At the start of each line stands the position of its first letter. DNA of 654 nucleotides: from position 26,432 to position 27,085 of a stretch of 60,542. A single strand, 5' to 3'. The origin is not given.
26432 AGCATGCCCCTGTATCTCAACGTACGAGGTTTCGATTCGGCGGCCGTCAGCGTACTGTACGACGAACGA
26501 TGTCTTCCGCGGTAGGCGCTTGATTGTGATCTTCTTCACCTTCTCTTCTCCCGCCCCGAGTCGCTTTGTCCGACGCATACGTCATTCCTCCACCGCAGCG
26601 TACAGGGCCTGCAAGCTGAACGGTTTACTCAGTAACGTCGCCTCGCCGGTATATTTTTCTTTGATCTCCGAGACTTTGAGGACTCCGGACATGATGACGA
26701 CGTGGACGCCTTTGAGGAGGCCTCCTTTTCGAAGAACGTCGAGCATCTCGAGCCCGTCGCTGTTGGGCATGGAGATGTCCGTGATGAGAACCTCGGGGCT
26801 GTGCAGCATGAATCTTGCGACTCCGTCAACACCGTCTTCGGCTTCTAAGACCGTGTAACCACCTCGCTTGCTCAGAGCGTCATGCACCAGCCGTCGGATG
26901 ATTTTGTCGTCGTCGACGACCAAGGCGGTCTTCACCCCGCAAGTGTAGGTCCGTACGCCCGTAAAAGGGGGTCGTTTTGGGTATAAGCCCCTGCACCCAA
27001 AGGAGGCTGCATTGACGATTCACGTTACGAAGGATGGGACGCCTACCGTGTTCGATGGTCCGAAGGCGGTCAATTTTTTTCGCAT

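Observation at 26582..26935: Stand-alone CheY-like receiver domain encoded by the phage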

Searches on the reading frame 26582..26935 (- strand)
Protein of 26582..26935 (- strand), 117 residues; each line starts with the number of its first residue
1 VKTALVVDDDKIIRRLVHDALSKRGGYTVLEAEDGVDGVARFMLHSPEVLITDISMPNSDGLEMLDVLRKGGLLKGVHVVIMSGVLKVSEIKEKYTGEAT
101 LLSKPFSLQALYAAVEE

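Call 3: search_protein_families(library=pfam, proteins=[window:26582-26935:-], max_evalue=0.1)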
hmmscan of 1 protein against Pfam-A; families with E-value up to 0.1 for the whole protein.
window:26582-26935:- (117 aa): 1 family
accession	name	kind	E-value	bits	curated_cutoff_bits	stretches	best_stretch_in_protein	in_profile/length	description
PF00072.30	Response_reg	-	9.3e-19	68.1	30.2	1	5-116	2-111/111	Response regulator receiver domain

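Call 4: search_protein_families(library=phrogs, proteins=[window:26582-26935:-], max_evalue=0.1)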
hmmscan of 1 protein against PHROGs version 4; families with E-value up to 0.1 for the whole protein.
window:26582-26935:- (117 aa): 6 families
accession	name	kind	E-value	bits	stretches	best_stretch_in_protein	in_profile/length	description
phrog_731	-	unknown function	8.3e-17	62.3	1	2-116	2-114/227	-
phrog_5982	-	unknown function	1.1e-16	60.9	1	2-116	869-982/1030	-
phrog_20458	-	unknown function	2.8e-09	36.8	1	5-116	701-814/829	-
phrog_37855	-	unknown function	9e-07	29.2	1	5-113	9-122/278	-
phrog_22245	-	unknown function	0.001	19.3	1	5-90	7-91/349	-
phrog_8810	-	unknown function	0.0058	17.3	1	5-70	4-74/245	-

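Call 5: search_solved_structures(query=window:26582-26935:-, max_evalue=0.001, show_alignments=3)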
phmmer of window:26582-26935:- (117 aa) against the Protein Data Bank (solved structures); distinct sequences matched with E-value up to 0.001: 179 (the best 60 are shown).
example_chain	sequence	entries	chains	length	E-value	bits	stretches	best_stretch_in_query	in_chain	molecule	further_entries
3f7n_A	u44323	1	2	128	4.4e-14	55.8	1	5-111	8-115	Chemotaxis protein cheY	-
3fft_A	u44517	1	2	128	6e-14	55.4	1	5-111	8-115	Chemotaxis protein cheY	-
3ffw_A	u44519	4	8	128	1.1e-13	54.6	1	5-111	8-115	Chemotaxis protein cheY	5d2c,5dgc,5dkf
3fgz_A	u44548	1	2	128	1.2e-13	54.5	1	5-111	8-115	Chemotaxis protein cheY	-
3ffx_A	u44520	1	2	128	1.2e-13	54.4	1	5-111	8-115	Chemotaxis protein cheY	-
1ab6_A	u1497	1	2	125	1.2e-13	54.4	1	5-111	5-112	CHEMOTAXIS PROTEIN CHEY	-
1jbe_A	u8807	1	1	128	1.8e-13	53.9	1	5-111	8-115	Chemotaxis protein CheY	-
3olx_A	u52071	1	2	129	2e-13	53.7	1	5-111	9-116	Chemotaxis protein CheY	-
9xzo_A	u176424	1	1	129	2.1e-13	53.6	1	3-112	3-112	De novo protein M1X0B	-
1d4z_A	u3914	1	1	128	2.3e-13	53.5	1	5-111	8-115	CHEMOTAXIS PROTEIN CHEY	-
1ab5_A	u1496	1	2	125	2.3e-13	53.5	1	5-111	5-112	CHEY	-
1a0o_A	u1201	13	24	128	2.5e-13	53.4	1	5-111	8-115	CHEY | CHEMOTAXIS CHEY PROTEIN | CHEMOTAXIS PROTEIN CHEY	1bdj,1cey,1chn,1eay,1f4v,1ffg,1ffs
1djm_A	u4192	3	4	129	2.5e-13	53.4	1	5-111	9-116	CHEMOTAXIS PROTEIN Y | Chemotaxis protein cheY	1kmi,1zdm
1cye_A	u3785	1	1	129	2.5e-13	53.4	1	5-111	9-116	CHEY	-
3rvn_A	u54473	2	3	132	3.1e-13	53.1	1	5-111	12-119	Chemotaxis protein CheY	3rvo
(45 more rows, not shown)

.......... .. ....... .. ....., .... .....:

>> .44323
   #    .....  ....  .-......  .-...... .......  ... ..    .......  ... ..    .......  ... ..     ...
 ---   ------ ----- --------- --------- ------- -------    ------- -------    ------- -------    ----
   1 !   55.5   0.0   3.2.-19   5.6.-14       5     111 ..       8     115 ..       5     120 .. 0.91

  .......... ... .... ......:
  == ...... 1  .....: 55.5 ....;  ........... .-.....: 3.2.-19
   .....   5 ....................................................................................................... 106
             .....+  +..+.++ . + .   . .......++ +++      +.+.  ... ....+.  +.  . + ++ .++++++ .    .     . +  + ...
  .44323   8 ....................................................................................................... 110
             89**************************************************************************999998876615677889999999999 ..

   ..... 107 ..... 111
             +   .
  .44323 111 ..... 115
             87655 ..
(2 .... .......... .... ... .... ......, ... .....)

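Call 10: search_dna_similar(query=window:26582-26935:-, collection=phages, mode=protein, max_rows=40, max_evalue=0.001)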
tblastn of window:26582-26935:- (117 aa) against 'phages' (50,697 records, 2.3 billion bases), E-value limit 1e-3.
Records with a match: 58; places in all: 62; records where one place covers at least 80% of the query: 47.
Best place of each record, by identity: <60% 58.
By first word of the organism name: Bacteriophage 26; Listeria 12; Acinetobacter 6; Enterococcus 3; Salmonella 3; Bacillus 2; Caudoviricetes 2; Pseudomonas 2; Staphylococcus 2.
By host as written in the record: - 35; Listeria monocytogenes 12; Enterococcus faecalis 3; Homo sapiens 2; Staphylococcus aureus 2; Salmonella enterica subsp. enterica serovar Kentucky 1; Bacillus thuringiensis strain YM-03 1; Pseudomonas aeruginosa 1; and 1 more.
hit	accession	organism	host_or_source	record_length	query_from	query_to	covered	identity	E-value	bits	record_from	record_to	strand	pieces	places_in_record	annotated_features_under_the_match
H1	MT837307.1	Bacteriophage sp.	human fecal samples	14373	3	115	97%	37.1%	2e-10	62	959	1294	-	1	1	record has no annotation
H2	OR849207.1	Listeria phage LM 4-14-1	Listeria monocytogenes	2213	1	116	99%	33.6%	5e-5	46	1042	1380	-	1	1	record has no annotation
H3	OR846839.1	Listeria phage LM 4-11-1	Listeria monocytogenes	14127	1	116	99%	33.6%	5e-5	46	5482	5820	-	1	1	record has no annotation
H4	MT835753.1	Bacteriophage sp.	human fecal samples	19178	5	116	96%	34.2%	3e-5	47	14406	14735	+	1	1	record has no annotation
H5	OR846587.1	Enterococcus phage Efs 1-1-1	Enterococcus faecalis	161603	1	116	99%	32.8%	2e-4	45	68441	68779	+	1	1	record has no annotation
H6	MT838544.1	Bacteriophage sp.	human fecal samples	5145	6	115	94%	33.6%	3e-4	44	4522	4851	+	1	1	record has no annotation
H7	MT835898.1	Bacteriophage sp.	human fecal samples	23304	1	117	100%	31.4%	1e-5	48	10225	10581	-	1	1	record has no annotation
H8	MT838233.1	Bacteriophage sp.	human fecal samples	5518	3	116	97%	32.2%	4e-8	55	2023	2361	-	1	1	record has no annotation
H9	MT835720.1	Bacteriophage sp.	human fecal samples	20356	3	115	97%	32.5%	5e-5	46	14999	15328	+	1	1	record has no annotation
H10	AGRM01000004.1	Salmonella enterica subsp. houtenae str. ATCC BAA-1581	Homo sapiens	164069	5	116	96%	32.7%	4e-6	49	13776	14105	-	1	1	nitrogen regulation protein NR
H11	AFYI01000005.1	Salmonella enterica subsp. enterica serovar Infantis str. ...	Homo sapiens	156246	6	116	95%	33.0%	6e-6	49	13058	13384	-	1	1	nitrogen regulation protein NR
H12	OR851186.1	Salmonella phage S.Kent 1-2-1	Salmonella enterica subsp. enterica ...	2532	5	111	91%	34.3%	9e-11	62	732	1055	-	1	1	record has no annotation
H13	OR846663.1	Enterococcus phage Efs 1-1-1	Enterococcus faecalis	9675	5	116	96%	31.9%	4e-5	47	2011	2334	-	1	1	record has no annotation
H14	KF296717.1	Bacillus phage proCM3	Bacillus thuringiensis strain YM-03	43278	5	106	87%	35.0%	2e-5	48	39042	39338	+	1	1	DNA-binding response regulator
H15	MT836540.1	Bacteriophage sp.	human fecal samples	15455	6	116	95%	31.6%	8e-4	43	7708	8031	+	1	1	record has no annotation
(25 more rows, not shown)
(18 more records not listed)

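Call 15: find_homologous_proteins(query=window:26582-26935:-, max_evalue=0.00001)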
Query window:26582-26935:- (117 aa): 64 proteins with E <= 0.00001 among 96 candidates.
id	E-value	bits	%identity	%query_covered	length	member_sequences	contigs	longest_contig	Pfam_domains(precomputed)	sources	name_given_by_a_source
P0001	6.3e-66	237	98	100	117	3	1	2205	PF00072.31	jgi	-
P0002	1.4e-54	201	84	99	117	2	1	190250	PF00072.31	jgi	jgi:two-component system chemotaxis response regulator CheY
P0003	5.6e-50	186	78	99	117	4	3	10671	PF00072.31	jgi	-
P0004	4.2e-49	183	76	100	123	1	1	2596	PF00072.31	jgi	jgi:CheY-like chemotaxis protein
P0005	6.1e-49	182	77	100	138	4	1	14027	PF00072.31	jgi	-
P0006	4.7e-48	180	79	96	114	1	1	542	PF00072.31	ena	-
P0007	6.3e-48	179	76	98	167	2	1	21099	PF00072.31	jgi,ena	-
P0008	1.4e-47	178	76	97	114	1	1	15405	PF00072.31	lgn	-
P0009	1.6e-47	178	73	100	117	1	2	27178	PF00072.31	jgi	jgi:CheY-like chemotaxis protein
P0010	2.1e-47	178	75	100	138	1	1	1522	PF00072.31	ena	-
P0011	1.0e-46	175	74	99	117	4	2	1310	PF00072.31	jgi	jgi:DNA-binding response OmpR family regulator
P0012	4.8e-46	173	74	100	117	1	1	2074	PF00072.31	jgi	jgi:CheY-like chemotaxis protein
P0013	9.6e-46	172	72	99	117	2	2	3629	PF00072.31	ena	-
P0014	1.9e-45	171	72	100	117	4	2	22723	PF00072.31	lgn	-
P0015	1.1e-44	169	73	98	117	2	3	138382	PF00072.31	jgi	jgi:two-component system chemotaxis response regulator CheY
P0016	1.1e-44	169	74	98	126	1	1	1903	PF00072.31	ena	-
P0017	1.4e-44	168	72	100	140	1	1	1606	PF00072.31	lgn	-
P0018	2.6e-44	168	70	98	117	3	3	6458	PF00072.31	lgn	-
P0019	5.1e-44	167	73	98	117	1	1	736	PF00072.31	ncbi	-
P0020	7.7e-44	166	72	98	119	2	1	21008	PF00072.31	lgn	-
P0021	1.5e-43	165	70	98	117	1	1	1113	PF00072.31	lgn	-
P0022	3.3e-43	164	71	98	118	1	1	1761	PF00072.31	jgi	jgi:CheY-like chemotaxis protein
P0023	4.2e-43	164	72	98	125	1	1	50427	PF00072.31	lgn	-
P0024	1.1e-42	162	69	98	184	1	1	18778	PF00072.31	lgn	-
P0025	1.3e-42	162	68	100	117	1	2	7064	PF00072.31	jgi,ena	jgi:CheY-like chemotaxis protein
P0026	5.5e-42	160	70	99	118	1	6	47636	PF00072.31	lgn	-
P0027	3.5e-41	157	69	98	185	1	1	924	PF00072.31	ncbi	-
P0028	6.6e-41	157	69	95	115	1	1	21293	PF00072.31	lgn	-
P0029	7.6e-41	156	69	99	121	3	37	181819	PF00072.31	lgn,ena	-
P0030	1.5e-40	155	66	97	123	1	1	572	PF00072.31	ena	-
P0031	3.1e-40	154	65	100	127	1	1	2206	PF00072.31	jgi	jgi:CheY-like chemotaxis protein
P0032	1.6e-39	152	65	98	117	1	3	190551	PF00072.31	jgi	jgi:CheY-like chemotaxis protein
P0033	1.6e-39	152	69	97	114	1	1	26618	PF00072.31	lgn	-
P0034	1.8e-39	152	66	98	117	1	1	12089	PF00072.31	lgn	-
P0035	2.8e-39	151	68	98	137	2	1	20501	PF00072.31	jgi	-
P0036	4.9e-39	151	70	95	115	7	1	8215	PF00072.31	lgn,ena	-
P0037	1.3e-38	149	69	99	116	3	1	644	PF00072.31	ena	-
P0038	4.3e-38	148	68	95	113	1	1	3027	PF00072.31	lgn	-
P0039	7.6e-37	144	67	100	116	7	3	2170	PF00072.31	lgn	-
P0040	2.6e-36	142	69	95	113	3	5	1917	PF00072.31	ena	-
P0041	1.6e-35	139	65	98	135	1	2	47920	PF00072.31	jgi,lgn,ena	-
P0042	3.7e-34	135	64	99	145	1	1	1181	PF00072.31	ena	-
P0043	1.2e-33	133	63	99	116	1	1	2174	PF00072.31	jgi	jgi:CheY-like chemotaxis protein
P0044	1.2e-33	133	62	100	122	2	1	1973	PF00072.31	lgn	-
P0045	2.3e-33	132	64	98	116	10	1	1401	PF00072.31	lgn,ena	-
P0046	4.3e-33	131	63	98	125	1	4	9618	PF00072.31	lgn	-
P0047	1.5e-31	127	59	100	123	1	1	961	PF00072.31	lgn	-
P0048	5.3e-31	125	57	98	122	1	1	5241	PF00072.31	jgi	jgi:two-component system chemotaxis response regulator CheY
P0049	6.0e-31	125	64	86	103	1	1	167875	PF00072.31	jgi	jgi:CheY-like chemotaxis protein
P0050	1.8e-28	117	56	100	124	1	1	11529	PF00072.31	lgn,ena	-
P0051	6.9e-11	60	37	97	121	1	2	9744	PF00072.31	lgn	-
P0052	6.9e-10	57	37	97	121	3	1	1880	PF00072.31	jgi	-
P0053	1.5e-9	56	36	97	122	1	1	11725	PF00072.31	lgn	-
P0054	1.8e-9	56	44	99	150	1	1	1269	PF00072.31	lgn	-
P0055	2.5e-9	55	42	91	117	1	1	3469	PF00072.31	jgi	jgi:DNA-binding response OmpR family regulator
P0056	8.1e-9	53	37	88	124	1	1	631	PF00072.31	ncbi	-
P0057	2.1e-8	52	40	96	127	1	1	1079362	PF00072.31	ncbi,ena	-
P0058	2.3e-8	52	38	100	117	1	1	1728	PF00072.31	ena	-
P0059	3.2e-8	52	35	95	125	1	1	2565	PF00072.31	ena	-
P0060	1.3e-7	50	34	91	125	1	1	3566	PF00072.31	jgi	jgi:CheY-like chemotaxis protein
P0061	1.9e-6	46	35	95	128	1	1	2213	PF00072.31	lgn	-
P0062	4.8e-6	45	39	95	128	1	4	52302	PF00072.31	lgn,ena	-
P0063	7.4e-6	44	47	55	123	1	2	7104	PF00072.31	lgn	-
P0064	8.8e-6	44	41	91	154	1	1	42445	PF00072.31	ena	-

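Call 16: find_related_loci(query=window:26582-26935:-, collection=viral_contigs, flank=10000)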
Query window:26582-26935:- (117 aa) in viral_contigs; peptide patterns used: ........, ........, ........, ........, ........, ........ (x = any residue, [..] = any of these).
64 stretches matched a pattern; 2 encode a relative of the query (tblastn E <= 1e-3); 2 distinct loci.
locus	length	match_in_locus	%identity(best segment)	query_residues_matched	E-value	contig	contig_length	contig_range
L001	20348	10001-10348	84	1-116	5e-62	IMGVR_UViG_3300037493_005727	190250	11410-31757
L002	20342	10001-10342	70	1-115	2e-47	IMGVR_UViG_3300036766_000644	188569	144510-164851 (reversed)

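Call 22: search_protein_families(library=pfam, alignment_id=A2, max_evalue=0.01)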
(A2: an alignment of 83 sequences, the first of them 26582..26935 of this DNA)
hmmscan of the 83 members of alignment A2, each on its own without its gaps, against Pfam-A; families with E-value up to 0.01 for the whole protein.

A. member 1, window:26582-26935:- (117 aa): 1 family
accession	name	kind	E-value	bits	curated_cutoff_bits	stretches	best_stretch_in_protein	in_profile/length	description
PF00072.30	Response_reg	-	9.3e-19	68.1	30.2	1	5-116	2-111/111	Response regulator receiver domain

B. families by the number of members that match (of 83 scanned): 32 families (the first 25 are shown)
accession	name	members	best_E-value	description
PF13307.12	Helicase_C_2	1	2.1e-32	Helicase C-terminal domain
PF03013.19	Pyr_excise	1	6.2e-24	Pyrimidine dimer DNA glycosylase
PF11978.13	MVP_shoulder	1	1.1e-22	Shoulder domain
PF00072.30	Response_reg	1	9.3e-19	Response regulator receiver domain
PF13539.11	Peptidase_M15_4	1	6.6e-16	D-alanyl-D-alanine carboxypeptidase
PF00271.37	Helicase_C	1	1.5e-15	Helicase conserved C-terminal domain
PF01068.26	DNA_ligase_A_M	1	2.2e-15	ATP dependent DNA ligase domain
PF13451.12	zf_Tbcl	1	2.9e-13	Probable treble clef domain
PF13385.13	Laminin_G_3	1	6.2e-11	Concanavalin A-like lectin/glucanases superfamily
PF18406.6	DUF1281_C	1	4.2e-10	Ferredoxin-like domain in Api92-like protein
PF00092.34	VWA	1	4.9e-10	von Willebrand factor type A domain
PF17795.6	Vault_3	1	7.6e-10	Major Vault Protein Repeat domain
PF13392.12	HNH_3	1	7.9e-10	HNH endonuclease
PF14743.12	DNA_ligase_OB_2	1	6.1e-09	DNA ligase OB-like domain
PF25109.1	HAD_PNKP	1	2.4e-08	Polynucleotide kinase PNKP phosphatase domain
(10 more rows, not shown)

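Call 26: find_encoding_contigs(protein=P0050, flank=10000, max_places=3)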
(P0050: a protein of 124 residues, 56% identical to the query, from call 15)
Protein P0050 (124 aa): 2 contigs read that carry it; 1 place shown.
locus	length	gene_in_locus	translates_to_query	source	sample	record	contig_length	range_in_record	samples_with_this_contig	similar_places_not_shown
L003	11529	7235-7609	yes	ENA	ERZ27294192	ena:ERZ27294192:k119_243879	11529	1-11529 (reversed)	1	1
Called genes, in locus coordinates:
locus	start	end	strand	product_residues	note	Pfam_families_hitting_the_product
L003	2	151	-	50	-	?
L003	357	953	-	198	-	-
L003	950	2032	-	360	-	PF00092:VWA, PF25106:VWA_4 (weak), PF13519:VWA_2 (weak)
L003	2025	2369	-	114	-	-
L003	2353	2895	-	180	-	-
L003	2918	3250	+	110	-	-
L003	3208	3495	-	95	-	-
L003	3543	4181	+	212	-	-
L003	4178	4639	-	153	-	-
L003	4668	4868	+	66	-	-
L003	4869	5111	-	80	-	-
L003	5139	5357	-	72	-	-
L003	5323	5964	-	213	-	-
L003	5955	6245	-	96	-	-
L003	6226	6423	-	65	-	-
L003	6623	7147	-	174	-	PF00383:dCMP_cyt_deam_1, PF14437:MafB19-deam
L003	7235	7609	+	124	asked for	PF00072:Response_reg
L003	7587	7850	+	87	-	-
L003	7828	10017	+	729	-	PF04851:ResIII (faint), PF00176:SNF2-rel_dom, PF00271:Helicase_C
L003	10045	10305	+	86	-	-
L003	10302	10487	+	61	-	-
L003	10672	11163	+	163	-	PF03767:Acid_phosphat_B (weak), PF25109:HAD_PNKP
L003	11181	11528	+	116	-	?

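Call 27: find_encoding_contigs(protein=P0049, flank=10000, max_places=3)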
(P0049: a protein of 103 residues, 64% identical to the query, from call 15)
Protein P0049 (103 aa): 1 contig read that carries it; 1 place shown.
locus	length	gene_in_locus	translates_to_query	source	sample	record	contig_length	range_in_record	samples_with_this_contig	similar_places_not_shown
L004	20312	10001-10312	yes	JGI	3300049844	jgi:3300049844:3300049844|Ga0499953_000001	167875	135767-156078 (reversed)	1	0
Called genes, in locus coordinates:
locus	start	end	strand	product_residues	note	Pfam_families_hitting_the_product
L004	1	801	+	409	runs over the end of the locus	-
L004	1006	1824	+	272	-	-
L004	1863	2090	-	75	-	-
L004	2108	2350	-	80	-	-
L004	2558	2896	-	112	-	-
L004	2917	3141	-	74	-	-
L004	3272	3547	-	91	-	-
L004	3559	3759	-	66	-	-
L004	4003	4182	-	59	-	-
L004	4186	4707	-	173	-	-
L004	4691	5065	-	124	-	-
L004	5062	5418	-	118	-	-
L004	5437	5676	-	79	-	-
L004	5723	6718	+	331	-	-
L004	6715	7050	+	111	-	-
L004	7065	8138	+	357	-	-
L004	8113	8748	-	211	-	-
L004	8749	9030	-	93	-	PF00383:dCMP_cyt_deam_1, PF14437:MafB19-deam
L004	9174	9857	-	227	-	PF18406:DUF1281_C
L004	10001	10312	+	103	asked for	PF00072:Response_reg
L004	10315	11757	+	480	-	PF04851:ResIII (faint), PF00176:SNF2-rel_dom (weak), PF00271:Helicase_C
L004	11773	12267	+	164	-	PF25109:HAD_PNKP (faint)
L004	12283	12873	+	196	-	-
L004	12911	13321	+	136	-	-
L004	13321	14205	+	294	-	-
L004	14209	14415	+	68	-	-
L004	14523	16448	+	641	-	-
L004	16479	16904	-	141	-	PF03412:Peptidase_C39, PF13529:Peptidase_C39_2 (weak)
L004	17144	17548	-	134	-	-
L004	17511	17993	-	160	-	PF08433:KTI12 (weak), PF13671:AAA_33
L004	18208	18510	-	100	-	-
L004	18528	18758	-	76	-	-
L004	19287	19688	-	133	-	PF03013:Pyr_excise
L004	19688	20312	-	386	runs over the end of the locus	PF01068:DNA_ligase_A_M, PF14743:DNA_ligase_OB_2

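Call 30: predict_structure(alignment_id=A1)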
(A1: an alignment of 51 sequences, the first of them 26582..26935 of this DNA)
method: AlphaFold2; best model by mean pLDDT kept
length: 117 residues; sequences in the alignment: 51
mean_pLDDT: 86.8   pTM: 0.84
mean pLDDT of the five models: 86.8, 86.7, 85.2, 84.9, 84.3
residues with pLDDT >= 90: 70; 70-90: 30; 50-70: 17; < 50: 0
segments of 3 or more residues with pLDDT < 50: none
pLDDT, mean of each block of 10 residues (from residue 1): 93 95 90 95 96 78 88 91 71 66 91 89
secondary structure, 60 per line:
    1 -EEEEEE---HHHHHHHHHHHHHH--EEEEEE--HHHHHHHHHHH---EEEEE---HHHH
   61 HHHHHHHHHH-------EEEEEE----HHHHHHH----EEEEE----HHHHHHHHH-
elements in order: E2-7 H11-24 E27-32 H35-45 E49-53 H57-70 E78-83 H88-94 E99-103 H108-116
